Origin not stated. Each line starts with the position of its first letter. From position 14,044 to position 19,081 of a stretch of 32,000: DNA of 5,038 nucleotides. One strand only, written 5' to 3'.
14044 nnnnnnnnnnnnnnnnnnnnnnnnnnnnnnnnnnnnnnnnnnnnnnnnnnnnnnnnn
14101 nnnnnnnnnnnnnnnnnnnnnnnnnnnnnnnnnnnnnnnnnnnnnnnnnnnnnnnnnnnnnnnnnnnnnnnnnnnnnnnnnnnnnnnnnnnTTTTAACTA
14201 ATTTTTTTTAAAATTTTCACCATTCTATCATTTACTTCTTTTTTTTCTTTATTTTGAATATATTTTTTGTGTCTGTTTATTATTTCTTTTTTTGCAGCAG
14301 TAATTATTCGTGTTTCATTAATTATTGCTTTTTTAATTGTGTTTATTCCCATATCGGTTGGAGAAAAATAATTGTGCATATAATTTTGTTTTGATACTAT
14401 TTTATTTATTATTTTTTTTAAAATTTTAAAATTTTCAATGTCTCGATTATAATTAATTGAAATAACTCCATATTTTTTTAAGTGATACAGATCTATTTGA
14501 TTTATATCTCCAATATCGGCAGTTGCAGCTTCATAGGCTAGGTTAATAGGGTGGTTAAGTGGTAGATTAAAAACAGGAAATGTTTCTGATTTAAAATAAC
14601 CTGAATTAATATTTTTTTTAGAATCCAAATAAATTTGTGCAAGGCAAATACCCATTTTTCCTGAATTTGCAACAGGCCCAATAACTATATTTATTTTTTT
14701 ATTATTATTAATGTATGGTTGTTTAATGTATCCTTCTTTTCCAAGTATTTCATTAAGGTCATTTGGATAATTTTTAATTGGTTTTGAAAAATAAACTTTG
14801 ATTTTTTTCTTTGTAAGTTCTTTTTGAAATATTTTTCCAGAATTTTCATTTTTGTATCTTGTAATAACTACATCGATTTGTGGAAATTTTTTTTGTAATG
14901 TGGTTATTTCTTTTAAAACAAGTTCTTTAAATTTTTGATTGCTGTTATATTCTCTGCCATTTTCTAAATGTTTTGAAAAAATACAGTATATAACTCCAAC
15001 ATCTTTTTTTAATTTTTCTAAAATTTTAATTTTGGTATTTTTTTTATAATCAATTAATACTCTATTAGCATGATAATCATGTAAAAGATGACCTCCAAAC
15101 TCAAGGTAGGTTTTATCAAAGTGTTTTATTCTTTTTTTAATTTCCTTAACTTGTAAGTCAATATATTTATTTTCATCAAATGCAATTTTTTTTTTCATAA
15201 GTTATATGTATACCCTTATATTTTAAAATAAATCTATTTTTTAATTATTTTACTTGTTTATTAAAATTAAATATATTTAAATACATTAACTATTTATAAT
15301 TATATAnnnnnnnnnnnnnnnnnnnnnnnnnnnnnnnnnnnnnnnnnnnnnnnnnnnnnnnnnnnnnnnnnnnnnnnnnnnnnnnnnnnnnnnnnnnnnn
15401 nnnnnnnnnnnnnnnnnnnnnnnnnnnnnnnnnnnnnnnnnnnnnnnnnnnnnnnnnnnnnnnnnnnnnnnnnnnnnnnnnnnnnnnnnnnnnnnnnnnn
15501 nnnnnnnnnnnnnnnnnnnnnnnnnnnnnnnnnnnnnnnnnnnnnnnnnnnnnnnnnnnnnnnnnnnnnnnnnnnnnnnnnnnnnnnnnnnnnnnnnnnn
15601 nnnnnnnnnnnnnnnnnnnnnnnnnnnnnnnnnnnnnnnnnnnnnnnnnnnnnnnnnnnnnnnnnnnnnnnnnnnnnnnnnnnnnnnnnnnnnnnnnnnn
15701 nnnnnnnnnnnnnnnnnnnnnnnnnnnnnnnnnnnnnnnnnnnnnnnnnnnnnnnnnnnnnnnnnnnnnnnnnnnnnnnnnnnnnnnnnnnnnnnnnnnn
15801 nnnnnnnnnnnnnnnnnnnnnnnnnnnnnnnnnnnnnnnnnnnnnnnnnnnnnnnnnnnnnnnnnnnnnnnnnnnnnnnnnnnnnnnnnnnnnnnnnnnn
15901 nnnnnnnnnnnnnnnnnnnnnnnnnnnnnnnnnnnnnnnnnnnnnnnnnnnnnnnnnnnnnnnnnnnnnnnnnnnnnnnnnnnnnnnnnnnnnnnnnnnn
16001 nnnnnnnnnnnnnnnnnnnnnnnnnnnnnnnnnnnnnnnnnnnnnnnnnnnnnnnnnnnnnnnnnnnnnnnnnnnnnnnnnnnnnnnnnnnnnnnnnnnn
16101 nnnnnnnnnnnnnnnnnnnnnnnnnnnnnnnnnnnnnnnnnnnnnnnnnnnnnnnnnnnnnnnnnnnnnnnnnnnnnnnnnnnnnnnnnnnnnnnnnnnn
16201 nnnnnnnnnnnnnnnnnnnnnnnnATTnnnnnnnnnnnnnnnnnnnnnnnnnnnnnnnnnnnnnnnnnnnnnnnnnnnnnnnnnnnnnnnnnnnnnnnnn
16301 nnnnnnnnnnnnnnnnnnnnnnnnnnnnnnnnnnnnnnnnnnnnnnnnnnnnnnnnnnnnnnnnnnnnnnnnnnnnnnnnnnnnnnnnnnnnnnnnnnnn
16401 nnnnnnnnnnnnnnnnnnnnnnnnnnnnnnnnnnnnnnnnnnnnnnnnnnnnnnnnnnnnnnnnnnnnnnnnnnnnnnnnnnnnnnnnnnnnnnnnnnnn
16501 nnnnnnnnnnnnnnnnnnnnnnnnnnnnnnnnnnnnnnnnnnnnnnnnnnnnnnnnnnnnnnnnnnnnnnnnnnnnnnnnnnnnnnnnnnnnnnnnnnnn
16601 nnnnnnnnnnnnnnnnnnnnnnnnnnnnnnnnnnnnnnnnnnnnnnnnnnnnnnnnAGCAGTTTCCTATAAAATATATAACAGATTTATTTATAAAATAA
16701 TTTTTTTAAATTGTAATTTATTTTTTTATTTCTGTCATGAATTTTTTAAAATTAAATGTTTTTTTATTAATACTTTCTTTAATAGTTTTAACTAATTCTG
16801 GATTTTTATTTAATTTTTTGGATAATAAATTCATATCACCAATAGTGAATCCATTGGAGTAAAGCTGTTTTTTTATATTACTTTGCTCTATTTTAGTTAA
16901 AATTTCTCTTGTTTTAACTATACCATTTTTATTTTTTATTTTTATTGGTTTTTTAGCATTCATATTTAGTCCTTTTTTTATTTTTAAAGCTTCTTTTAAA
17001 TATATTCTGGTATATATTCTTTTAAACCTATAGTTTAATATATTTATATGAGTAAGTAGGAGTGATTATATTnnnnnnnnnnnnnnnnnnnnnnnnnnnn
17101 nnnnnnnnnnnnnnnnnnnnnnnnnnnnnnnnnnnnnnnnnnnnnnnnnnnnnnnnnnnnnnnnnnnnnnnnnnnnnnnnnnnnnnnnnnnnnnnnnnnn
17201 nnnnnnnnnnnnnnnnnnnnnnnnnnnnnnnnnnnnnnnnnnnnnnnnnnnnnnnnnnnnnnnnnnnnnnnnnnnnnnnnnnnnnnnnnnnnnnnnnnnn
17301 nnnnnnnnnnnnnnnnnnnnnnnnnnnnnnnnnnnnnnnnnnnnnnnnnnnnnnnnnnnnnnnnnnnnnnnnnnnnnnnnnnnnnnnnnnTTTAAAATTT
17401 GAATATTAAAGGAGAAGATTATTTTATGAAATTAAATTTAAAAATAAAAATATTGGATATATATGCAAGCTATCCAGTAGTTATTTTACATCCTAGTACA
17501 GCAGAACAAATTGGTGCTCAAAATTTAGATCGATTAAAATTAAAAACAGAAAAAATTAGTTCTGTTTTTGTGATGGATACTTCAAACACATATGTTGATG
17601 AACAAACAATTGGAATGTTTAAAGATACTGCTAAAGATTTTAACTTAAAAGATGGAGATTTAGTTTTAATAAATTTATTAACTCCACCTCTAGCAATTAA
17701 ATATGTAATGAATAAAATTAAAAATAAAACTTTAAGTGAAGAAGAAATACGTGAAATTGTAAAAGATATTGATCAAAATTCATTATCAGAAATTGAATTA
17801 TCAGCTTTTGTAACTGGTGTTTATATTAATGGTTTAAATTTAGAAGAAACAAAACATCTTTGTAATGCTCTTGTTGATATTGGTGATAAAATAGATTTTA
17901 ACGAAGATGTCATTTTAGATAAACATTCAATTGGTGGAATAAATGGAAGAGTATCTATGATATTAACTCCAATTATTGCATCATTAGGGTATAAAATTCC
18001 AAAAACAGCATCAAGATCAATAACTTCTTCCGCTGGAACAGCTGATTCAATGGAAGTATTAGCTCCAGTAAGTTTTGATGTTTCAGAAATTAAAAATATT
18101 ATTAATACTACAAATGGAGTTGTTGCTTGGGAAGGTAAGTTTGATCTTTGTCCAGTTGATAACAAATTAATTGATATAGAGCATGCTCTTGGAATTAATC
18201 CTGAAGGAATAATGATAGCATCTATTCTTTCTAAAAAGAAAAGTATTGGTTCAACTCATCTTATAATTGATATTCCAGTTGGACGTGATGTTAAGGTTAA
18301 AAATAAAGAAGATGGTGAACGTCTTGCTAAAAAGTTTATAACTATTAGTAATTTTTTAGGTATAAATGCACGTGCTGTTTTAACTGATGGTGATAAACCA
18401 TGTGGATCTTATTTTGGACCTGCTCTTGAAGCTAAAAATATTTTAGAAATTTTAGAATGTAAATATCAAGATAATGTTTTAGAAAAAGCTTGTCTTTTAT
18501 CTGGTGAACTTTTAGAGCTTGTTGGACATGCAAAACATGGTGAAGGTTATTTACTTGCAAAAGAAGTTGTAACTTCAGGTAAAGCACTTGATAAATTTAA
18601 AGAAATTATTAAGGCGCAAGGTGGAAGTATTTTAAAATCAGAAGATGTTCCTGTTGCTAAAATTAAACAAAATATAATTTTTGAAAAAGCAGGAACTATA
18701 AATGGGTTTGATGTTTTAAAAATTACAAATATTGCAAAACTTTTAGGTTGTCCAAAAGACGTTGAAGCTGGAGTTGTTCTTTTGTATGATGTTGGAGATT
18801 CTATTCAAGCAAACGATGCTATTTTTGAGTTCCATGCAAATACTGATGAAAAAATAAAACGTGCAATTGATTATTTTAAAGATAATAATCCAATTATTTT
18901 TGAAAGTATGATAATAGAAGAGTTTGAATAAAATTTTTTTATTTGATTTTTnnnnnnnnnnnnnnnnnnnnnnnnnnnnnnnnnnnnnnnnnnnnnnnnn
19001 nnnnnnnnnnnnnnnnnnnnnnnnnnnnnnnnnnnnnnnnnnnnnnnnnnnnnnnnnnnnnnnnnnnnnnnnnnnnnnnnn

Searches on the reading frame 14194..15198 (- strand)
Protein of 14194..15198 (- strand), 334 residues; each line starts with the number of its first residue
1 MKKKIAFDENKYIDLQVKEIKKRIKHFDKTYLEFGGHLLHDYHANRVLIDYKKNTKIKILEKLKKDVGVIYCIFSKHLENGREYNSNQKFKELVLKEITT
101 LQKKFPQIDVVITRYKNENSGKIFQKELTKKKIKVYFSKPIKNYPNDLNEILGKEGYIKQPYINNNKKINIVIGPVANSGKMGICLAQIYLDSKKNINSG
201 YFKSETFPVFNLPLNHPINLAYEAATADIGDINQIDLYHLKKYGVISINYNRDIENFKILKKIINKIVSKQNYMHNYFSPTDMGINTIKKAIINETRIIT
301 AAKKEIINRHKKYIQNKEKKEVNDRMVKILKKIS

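Call 52: search_protein_families(library=ncbifam, proteins=[window:14194-15198:-], max_evalue=0.00001)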
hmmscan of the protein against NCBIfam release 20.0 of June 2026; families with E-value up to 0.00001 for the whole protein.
window:14194-15198:- (334 aa): 1 family
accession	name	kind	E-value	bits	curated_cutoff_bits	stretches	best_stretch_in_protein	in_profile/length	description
NF010184.0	PRK13663.1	equivalog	6e-105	351.7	631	1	3-330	2-328/494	hypothetical protein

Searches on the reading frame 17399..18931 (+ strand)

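Call 52: search_protein_families(library=ncbifam, proteins=[window:17399-18931:+], max_evalue=0.00001)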
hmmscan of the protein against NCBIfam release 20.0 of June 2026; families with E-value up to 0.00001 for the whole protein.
window:17399-18931:+ (510 aa): 9 families
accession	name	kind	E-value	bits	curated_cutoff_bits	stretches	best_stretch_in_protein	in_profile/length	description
NF003338.0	PRK04350.1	subfamily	2.5e-151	504.5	434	1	13-507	2-500/502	thymidine phosphorylase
TIGR03327.1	AMP_phos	equivalog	8.8e-149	496.2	535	1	14-508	2-499/500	AMP phosphorylase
TIGR02645.1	ARCH_P_rylase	hypoth_equivalog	3.2e-142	474.4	434.6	1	14-502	1-492/493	putative thymidine phosphorylase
TIGR02644.1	Y_phosphoryl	subfamily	2.7e-68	230.7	409.05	1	102-495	4-412/417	pyrimidine-nucleoside phosphorylase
NF004490.0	PRK05820.1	equivalog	1.8e-63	214.7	269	1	102-495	8-418/439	thymidine phosphorylase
NF004747.0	PRK06078.1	equivalog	3.9e-52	177.3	559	1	102-493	6-411/434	pyrimidine-nucleoside phosphorylase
TIGR02643.1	T_phosphoryl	equivalog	1.5e-48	165.8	570.7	1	104-494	8-417/437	thymidine phosphorylase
TIGR01245.1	trpD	equivalog_domain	1.3e-14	54.2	199.05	1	107-238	5-141/330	anthranilate phosphoribosyltransferase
NF011201.0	PRK14607.1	equivalog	2.6e-11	42.9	670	1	98-238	193-338/534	bifunctional anthranilate synthase component II/anthranilate phosphoribosyltransferase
